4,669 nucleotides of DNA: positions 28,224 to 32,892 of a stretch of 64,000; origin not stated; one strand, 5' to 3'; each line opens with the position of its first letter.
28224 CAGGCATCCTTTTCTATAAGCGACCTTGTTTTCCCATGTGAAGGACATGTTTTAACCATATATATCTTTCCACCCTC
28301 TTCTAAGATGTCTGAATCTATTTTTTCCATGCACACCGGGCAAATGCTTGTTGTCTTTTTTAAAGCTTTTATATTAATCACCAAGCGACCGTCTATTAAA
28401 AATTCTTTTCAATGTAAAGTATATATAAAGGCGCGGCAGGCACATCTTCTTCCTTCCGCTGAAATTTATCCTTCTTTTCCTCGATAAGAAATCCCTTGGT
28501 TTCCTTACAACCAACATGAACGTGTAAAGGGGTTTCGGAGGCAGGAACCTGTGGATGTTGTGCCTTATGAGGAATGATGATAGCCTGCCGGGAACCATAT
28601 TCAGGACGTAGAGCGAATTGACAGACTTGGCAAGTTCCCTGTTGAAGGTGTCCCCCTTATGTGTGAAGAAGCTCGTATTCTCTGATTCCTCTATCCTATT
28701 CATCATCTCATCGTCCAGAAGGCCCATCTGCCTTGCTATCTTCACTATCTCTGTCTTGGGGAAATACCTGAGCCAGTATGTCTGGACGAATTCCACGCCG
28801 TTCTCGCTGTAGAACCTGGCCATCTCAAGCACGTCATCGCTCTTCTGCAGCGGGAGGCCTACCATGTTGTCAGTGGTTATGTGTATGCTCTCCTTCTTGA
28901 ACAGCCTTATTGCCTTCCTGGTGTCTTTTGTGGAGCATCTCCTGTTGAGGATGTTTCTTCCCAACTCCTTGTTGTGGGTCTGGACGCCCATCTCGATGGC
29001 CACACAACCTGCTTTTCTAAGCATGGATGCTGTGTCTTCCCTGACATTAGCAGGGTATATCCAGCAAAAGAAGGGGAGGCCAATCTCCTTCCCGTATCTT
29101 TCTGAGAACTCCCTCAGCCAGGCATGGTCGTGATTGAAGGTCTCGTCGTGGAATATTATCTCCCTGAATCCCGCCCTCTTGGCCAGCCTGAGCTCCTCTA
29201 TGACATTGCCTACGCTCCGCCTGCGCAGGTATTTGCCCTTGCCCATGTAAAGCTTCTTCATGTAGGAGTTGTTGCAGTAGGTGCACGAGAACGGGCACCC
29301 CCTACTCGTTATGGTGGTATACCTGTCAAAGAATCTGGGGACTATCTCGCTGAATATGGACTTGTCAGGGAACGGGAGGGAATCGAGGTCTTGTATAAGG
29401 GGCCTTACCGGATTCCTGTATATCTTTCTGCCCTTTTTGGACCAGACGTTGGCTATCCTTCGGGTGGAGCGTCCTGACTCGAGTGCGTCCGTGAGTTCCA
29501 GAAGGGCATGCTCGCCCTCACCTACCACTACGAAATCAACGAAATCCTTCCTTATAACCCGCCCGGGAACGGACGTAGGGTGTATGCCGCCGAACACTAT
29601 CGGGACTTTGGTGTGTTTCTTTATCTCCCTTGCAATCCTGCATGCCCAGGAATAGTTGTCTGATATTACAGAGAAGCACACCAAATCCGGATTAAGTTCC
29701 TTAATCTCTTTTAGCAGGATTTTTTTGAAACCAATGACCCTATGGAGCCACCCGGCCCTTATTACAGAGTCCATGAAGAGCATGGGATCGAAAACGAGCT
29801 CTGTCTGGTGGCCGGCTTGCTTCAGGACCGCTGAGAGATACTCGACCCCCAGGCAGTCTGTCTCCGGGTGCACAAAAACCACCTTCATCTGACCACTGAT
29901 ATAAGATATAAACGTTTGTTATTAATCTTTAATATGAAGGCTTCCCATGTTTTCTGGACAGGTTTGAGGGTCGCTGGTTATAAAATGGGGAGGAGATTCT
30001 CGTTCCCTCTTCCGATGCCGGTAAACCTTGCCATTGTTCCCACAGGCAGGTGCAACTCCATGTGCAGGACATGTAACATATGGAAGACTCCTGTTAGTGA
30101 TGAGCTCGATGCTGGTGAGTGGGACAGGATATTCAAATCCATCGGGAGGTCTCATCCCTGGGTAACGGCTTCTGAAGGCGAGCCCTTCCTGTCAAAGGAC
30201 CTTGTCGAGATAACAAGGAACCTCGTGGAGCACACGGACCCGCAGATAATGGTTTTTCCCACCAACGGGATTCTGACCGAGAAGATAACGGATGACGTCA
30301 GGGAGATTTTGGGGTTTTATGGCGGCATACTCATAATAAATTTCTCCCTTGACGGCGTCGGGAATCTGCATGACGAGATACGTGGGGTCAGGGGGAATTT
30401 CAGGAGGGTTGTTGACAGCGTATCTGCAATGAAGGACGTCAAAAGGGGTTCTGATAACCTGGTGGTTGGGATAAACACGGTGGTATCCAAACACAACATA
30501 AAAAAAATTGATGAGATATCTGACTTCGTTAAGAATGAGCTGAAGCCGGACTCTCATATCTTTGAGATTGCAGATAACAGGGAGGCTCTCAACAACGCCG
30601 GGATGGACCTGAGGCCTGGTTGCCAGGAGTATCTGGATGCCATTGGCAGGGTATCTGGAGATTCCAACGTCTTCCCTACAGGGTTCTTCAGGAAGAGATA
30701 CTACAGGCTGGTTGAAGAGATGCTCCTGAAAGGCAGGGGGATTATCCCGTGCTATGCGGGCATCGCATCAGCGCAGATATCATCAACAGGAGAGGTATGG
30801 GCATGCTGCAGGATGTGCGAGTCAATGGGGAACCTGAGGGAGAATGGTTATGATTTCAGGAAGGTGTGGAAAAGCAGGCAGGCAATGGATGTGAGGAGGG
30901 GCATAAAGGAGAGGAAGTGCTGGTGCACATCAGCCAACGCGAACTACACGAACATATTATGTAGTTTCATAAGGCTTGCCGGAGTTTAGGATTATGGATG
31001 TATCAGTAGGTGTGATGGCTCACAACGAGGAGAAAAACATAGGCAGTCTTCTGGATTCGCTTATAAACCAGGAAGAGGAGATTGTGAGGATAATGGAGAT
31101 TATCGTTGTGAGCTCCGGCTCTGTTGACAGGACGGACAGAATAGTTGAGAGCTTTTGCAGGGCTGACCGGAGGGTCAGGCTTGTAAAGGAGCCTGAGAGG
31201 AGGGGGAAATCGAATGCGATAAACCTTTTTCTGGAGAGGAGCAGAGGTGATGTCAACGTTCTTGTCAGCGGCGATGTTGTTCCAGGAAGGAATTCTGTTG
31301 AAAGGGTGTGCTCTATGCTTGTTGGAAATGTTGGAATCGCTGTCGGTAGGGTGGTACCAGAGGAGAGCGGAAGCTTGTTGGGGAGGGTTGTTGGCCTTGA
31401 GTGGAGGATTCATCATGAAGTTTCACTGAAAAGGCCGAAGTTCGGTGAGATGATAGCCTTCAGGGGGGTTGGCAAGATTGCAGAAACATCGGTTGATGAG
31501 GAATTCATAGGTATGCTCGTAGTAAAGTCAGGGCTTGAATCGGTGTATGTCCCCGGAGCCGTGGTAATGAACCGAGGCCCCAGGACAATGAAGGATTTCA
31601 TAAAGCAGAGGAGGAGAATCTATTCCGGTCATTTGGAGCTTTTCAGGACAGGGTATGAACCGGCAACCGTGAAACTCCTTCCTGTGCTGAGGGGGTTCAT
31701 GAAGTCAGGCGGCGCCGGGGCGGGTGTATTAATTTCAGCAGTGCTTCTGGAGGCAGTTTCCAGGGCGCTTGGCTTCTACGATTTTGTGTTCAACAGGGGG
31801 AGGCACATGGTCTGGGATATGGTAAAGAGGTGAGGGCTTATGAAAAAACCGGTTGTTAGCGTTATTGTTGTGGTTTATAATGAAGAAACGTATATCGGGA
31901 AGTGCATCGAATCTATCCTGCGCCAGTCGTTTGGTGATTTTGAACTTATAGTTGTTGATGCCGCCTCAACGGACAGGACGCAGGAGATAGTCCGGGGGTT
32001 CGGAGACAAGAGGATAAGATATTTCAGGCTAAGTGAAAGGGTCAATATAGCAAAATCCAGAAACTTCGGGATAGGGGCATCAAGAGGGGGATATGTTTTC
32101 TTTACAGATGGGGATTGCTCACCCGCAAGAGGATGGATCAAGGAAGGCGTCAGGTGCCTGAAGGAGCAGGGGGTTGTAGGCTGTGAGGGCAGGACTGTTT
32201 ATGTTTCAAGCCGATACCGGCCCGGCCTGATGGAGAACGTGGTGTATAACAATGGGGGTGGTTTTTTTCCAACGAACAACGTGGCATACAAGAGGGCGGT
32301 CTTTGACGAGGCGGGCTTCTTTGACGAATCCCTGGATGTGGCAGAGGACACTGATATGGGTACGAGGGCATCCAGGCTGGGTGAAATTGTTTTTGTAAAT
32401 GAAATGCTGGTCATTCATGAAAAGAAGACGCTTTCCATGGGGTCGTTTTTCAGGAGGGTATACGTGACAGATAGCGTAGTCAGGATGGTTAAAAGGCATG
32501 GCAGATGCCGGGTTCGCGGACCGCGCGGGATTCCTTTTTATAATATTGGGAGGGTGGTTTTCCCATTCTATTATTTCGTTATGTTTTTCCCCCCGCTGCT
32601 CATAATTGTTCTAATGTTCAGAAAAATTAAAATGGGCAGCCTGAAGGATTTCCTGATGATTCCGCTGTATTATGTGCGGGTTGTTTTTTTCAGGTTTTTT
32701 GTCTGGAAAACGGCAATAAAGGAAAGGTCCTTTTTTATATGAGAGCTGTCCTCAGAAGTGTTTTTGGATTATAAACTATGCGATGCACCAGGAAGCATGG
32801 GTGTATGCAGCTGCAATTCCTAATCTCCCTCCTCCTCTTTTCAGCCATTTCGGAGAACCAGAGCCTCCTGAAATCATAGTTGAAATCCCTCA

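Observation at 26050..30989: B12-radical-SAM, zinc-ribbon radical SAM and DUF362 form an overlapping three-gene operon, divergent from a SPASM radical SAM and two GT2s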

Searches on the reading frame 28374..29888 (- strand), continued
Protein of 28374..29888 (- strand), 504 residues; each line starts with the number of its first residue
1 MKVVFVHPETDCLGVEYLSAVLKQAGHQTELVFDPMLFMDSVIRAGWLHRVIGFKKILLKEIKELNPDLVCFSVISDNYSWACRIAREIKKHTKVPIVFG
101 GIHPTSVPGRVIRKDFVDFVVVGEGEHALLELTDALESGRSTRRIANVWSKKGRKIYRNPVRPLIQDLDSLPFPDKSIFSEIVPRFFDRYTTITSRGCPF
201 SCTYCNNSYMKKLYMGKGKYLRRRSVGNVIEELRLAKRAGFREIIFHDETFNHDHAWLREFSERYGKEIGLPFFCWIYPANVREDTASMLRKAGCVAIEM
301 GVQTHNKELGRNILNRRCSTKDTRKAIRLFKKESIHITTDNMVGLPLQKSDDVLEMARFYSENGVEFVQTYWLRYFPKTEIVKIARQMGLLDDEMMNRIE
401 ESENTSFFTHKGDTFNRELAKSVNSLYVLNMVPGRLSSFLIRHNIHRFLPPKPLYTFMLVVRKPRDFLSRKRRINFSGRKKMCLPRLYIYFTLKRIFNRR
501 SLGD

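Call 62: find_encoding_contigs(protein=P0091, flank=10000, max_places=1)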
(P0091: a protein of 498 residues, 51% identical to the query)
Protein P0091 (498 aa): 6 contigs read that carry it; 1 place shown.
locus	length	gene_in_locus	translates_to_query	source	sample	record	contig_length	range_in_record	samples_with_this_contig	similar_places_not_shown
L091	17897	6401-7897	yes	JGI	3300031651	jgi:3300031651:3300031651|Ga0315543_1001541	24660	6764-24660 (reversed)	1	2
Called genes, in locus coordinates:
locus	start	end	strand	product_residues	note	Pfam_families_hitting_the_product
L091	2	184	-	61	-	?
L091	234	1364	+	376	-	PF01041:DegT_DnrJ_EryC1, PF01053:Cys_Met_Meta_PP (weak)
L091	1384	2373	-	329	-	PF01555:N6_N4_Mtase, PF02086:MethyltransfD12 (faint), PF02475:TRM5-TYW2_MTfase (faint)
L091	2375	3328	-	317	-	PF13353:Fer4_12 (weak), PF04055:Radical_SAM, PF13186:SPASM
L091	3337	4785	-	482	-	PF02366:PMT (weak), PF13231:PMT_2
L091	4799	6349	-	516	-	PF02310:B12-binding, PF04055:Radical_SAM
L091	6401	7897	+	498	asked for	PF02310:B12-binding, PF19864:Radical_SAM_N2 (faint), PF04055:Radical_SAM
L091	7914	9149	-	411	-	PF00919:UPF0004, PF04055:Radical_SAM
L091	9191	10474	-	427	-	PF01266:DAO, PF01593:Amino_oxidase, PF13450:NAD_binding_8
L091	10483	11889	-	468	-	PF02310:B12-binding, PF04055:Radical_SAM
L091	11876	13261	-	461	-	PF02310:B12-binding, PF04055:Radical_SAM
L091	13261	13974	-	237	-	PF00535:Glycos_transf_2, PF13641:Glyco_tranf_2_3 (weak)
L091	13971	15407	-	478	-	PF02310:B12-binding, PF04055:Radical_SAM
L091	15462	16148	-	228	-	-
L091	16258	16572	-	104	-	-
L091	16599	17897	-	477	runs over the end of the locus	PF04055:Radical_SAM, PF13353:Fer4_12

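Call 71: search_protein_families(library=padloc, proteins=[window:28374-29888:-], max_evalue=0.001)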
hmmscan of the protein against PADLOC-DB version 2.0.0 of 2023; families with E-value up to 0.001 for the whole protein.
window:28374-29888:- (504 aa): 1 family
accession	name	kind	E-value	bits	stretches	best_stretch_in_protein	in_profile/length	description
PDLC04689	PDC-M51A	-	1.3e-13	48.5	1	58-424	61-412/420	-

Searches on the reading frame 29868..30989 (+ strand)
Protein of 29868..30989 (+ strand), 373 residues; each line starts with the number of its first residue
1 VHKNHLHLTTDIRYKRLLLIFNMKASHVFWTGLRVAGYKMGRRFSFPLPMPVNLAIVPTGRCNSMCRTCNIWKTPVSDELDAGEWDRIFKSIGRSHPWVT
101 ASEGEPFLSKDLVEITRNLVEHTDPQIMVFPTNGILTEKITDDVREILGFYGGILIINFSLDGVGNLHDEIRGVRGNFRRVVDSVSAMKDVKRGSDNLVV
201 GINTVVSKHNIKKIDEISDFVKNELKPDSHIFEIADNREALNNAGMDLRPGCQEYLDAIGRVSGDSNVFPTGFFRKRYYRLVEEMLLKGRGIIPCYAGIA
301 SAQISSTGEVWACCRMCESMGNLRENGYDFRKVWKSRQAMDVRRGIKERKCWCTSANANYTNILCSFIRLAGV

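Call 3: search_protein_families(library=pfam, proteins=[window:29868-30989:+], max_evalue=0.01)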
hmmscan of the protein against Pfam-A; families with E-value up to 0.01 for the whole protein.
window:29868-30989:+ (373 aa): 2 families
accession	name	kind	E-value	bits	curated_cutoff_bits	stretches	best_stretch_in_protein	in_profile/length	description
PF04055.27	Radical_SAM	-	1.8e-12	48.2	29.5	1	56-220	1-165/166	Radical SAM superfamily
PF13186.11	SPASM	-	4e-05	24.3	21.5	1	295-353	1-63/67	Iron-sulfur cluster-binding domain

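Call 5: search_protein_families(library=ncbifam, proteins=[window:29868-30989:+], max_evalue=0.001)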
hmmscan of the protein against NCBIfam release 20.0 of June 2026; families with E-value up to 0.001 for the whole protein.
window:29868-30989:+ (373 aa): 41 families (the best 25 are shown)
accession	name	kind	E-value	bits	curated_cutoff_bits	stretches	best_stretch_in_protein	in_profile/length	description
TIGR04055.1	rSAM_NirJ2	equivalog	5.4e-19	68.9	500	1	59-355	7-293/326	putative heme d1 biosynthesis radical SAM protein NirJ2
TIGR04545.1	rSAM_ahbD_hemeb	equivalog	9.9e-19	67.9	500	1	59-233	7-174/339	heme b synthase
TIGR04250.1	SCM_rSAM_ScmE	equivalog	3.7e-17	62.3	400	1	53-225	4-169/358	SynChlorMet cassette radical SAM/SPASM protein ScmE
TIGR04054.1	rSAM_NirJ1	equivalog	1.1e-16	60.5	650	1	59-224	43-200/387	putative heme d1 biosynthesis radical SAM protein NirJ1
TIGR04053.2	TIGR04053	equivalog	7.7e-14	51.7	395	1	61-223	17-175/366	TIGR04053 family radical SAM/SPASM domain-containing protein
TIGR04546.1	rSAM_ahbC_deAc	equivalog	1e-13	50.9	650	1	59-225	46-204/390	12,18-didecarboxysiroheme deacetylase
NF050035.1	rSAM_WgK_link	exception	1.8e-13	50.2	650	1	50-213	7-163/367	radical SAM/SPASM peptide maturase WgkB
TIGR04133.1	rSAM_w_lipo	hypoth_equivalog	2.4e-13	49.7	425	1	59-351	31-318/350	TIGR04133 family radical SAM/SPASM protein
TIGR04051.1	rSAM_NirJ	equivalog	1.6e-12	47.1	515.45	1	60-224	10-166/354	heme d1 biosynthesis radical SAM protein NirJ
TIGR03977.1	rSAM_pair_HxsC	equivalog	1.7e-12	46.9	267.9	1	56-226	29-195/292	His-Xaa-Ser system radical SAM maturase HxsC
TIGR03961.1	rSAM_PTO1314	hypoth_equivalog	4.9e-12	45.8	306.05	1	61-220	32-177/332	PTO1314 family radical SAM protein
TIGR03470.1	HpnH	equivalog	5.5e-12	45.3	225.05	1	33-222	9-188/318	adenosyl-hopene transferase HpnH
TIGR04340.1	rSAM_ACGX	hypoth_equivalog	1.9e-11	43.8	400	1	59-224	10-172/341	radical SAM/SPASM domain protein, ACGX system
TIGR02668.1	moaA_archaeal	equivalog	2e-11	43.4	325.25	1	54-240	12-192/303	GTP 3',8-cyclase MoaA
NF033640.1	N_Twi_rSAM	subfamily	3.3e-11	42.9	170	1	104-237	181-312/398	twitch domain-containing radical SAM protein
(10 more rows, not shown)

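Call 71: search_protein_families(library=padloc, proteins=[window:29868-30989:+], max_evalue=0.001)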
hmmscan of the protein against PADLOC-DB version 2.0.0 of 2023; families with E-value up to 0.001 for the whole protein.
window:29868-30989:+ (373 aa): 2 families
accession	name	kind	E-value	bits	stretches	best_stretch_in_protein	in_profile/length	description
PDLC02903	pVip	-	3.7e-09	34.4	1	59-222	7-159/257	Viperins not associated with kinases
PDLC02904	pVip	-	4.5e-06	24.4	1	59-228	10-168/262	Viperins associated with kinases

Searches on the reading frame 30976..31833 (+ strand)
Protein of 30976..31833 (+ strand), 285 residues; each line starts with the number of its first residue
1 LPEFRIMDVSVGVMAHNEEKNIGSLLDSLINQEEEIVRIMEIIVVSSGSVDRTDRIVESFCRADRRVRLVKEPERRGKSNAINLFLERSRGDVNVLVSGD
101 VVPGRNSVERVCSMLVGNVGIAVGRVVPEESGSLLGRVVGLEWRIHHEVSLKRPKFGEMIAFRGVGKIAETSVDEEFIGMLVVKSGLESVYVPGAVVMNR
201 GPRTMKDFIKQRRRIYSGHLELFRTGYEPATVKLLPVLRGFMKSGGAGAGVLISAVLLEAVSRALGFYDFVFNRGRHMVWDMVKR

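Call 3: search_protein_families(library=pfam, proteins=[window:30976-31833:+], max_evalue=0.01)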
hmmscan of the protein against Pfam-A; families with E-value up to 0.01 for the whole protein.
window:30976-31833:+ (285 aa): 3 families
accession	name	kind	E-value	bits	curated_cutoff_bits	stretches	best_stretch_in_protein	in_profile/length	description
PF00535.33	Glycos_transf_2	-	8.6e-21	75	23.3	1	10-137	1-126/168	Glycosyl transferase family 2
PF13641.12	Glyco_tranf_2_3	-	1.3e-10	42.1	27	1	9-116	3-113/230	Glycosyltransferase like family 2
PF13632.12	Glyco_trans_2_3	-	7.5e-08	32.9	27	1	118-245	61-167/198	Glycosyl transferase family group 2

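Call 5: search_protein_families(library=ncbifam, proteins=[window:30976-31833:+], max_evalue=0.001)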
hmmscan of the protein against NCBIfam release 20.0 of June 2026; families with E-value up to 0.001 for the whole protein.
window:30976-31833:+ (285 aa): 15 families
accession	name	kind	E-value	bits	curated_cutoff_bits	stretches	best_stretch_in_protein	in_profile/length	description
TIGR03937.1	PgaC_IcaA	equivalog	2.2e-11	43.4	422.3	1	7-118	45-153/407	poly-beta-1,6-N-acetyl-D-glucosamine synthase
TIGR03965.1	mycofact_glyco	equivalog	4.2e-11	42.4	280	1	6-132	73-198/467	mycofactocin biosynthesis glycosyltransferase MftF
TIGR04242.1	nodulat_NodC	equivalog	6.6e-11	41.8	550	1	8-160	49-204/395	chitooligosaccharide synthase NodC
NF010496.0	PRK13915.1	equivalog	7.3e-08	31.8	262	1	7-105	31-131/307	glucosyl-3-phosphoglycerate synthase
NF047588.1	GlcsyltransPgfSStrep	equivalog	7.7e-08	31.9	500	1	7-102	1-97/308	glycosyltransferase PgfS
NF007482.0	PRK10073.1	equivalog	1.1e-07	31.2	423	1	8-95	7-90/334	glycosyltransferase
NF038302.1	EPS_HpsE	equivalog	1.6e-06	27.4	300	1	7-110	1-106/307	hormogonium polysaccharide biosynthesis glycosyltransferase HpsE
NF045692.1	OglycostaseCruG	equivalog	3.5e-06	26.2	600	1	7-72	41-103/386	2'-O-glycosyltransferase CruG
TIGR04283.1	glyco_like_mftF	equivalog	5.6e-06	26.1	182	1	10-115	2-97/221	TIGR04283 family arsenosugar biosynthesis glycosyltransferase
NF041875.1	EPS_EpsD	equivalog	5.6e-06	26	370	1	10-129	2-119/325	exopolysaccharide biosynthesis glycosyltransferase EpsD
NF041394.1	GtaseAglG_Halo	equivalog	2e-05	24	440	1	7-128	1-121/304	glucosyl-dolichyl phosphate glucuronosyltransferase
NF047683.1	TeichurnBiosyTuaG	equivalog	3e-05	23.8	400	1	9-103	8-99/252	teichuronic acid biosynthesis protein TuaG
NF041173.1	Sug_nt_acttase_Thmprot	equivalog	0.00021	20.4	600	1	25-135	33-139/405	bifunctional sugar-1-phosphate nucleotidylyltransferase/acetyltransferase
NF053846.1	glyco_with_XrtP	equivalog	0.00023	20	520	0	37-83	67-116/440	XrtP-associated glycosyltransferase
NF007986.1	PRK10714.1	equivalog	0.00075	18.6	529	0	6-110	5-110/316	undecaprenyl-phosphate 4-deoxy-4-formamido-L-arabinose transferase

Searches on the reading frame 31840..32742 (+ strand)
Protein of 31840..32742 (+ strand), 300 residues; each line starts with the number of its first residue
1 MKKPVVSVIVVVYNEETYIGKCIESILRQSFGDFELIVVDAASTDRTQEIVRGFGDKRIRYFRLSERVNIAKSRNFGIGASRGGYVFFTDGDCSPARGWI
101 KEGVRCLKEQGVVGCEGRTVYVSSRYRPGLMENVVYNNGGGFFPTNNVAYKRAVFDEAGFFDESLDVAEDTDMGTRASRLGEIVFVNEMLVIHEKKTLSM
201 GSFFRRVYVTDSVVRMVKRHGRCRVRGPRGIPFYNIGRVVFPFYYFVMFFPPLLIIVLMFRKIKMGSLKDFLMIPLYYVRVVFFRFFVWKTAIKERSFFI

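Call 3: search_protein_families(library=pfam, proteins=[window:31840-32742:+], max_evalue=0.01)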
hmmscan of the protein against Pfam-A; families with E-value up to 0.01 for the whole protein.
window:31840-32742:+ (300 aa): 5 families
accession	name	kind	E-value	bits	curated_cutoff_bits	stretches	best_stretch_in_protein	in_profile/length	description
PF00535.33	Glycos_transf_2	-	1.1e-30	107.2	23.3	1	7-136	1-132/168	Glycosyl transferase family 2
PF13641.12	Glyco_tranf_2_3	-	3.2e-13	50.7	27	1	5-197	2-215/230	Glycosyltransferase like family 2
PF10111.15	Glyco_tranf_2_2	-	2.4e-11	44.1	27.3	1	8-93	2-92/276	Glycosyltransferase like family 2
PF13632.12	Glyco_trans_2_3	-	3.6e-07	30.6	27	1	141-208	70-137/198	Glycosyl transferase family group 2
PF13704.12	Glyco_tranf_2_4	-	0.0067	17.3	27.5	0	14-90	2-79/98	Glycosyl transferase family 2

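Call 5: search_protein_families(library=ncbifam, proteins=[window:31840-32742:+], max_evalue=0.001)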
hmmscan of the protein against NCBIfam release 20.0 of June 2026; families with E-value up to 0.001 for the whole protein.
window:31840-32742:+ (300 aa): 23 families
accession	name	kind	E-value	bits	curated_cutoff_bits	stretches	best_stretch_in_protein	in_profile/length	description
TIGR03965.1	mycofact_glyco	equivalog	1e-27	97.2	280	1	4-221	74-308/467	mycofactocin biosynthesis glycosyltransferase MftF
NF041875.1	EPS_EpsD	equivalog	2e-23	83.3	370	2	6-110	1-107/325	exopolysaccharide biosynthesis glycosyltransferase EpsD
NF047683.1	TeichurnBiosyTuaG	equivalog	2.4e-18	66.7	400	1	2-94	4-98/252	teichuronic acid biosynthesis protein TuaG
TIGR04283.1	glyco_like_mftF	equivalog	1.2e-15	57.7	182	1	6-201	1-193/221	TIGR04283 family arsenosugar biosynthesis glycosyltransferase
NF007482.0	PRK10073.1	equivalog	4.3e-15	55.5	423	1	3-92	5-95/334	glycosyltransferase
NF053739.1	GlytfEpsEBac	equivalog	5.2e-15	55.2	450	1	4-93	1-93/265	glycosyltransferase EpsE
NF041394.1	GtaseAglG_Halo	equivalog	2e-14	53.6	440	1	6-171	3-184/304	glucosyl-dolichyl phosphate glucuronosyltransferase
NF050050.1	ProtGlycPglI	equivalog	1.1e-12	48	500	1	3-94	1-95/306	GalNAc(5)-diNAcBac-PP-undecaprenol beta-1,3-glucosyltransferase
NF038299.1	EPS_HpsN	equivalog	2.4e-12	46.4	425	1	4-117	1-116/317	hormogonium polysaccharide biosynthesis glycosyltransferase HpsN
NF038302.1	EPS_HpsE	equivalog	1.6e-10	40.5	300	1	7-120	4-124/307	hormogonium polysaccharide biosynthesis glycosyltransferase HpsE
TIGR03937.1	PgaC_IcaA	equivalog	2.2e-10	40.1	422.3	1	3-93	44-136/407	poly-beta-1,6-N-acetyl-D-glucosamine synthase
TIGR04017.1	WcaA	equivalog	6.2e-10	39.1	495.75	1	2-92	3-95/279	colanic acid biosynthesis glycosyltransferase WcaA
NF007453.0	PRK10018.1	equivalog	1.8e-09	37.7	382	1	2-92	4-96/280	colanic acid biosynthesis glycosyltransferase WcaA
TIGR04195.1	S_glycosyl_SunS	equivalog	4.3e-08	32.4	350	1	3-93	56-144/421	SunS family peptide S-glycosyltransferase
TIGR03469.1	HpnB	hypoth_equivalog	1.8e-07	30.6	379.25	1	4-57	44-98/386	hopene-associated glycosyltransferase HpnB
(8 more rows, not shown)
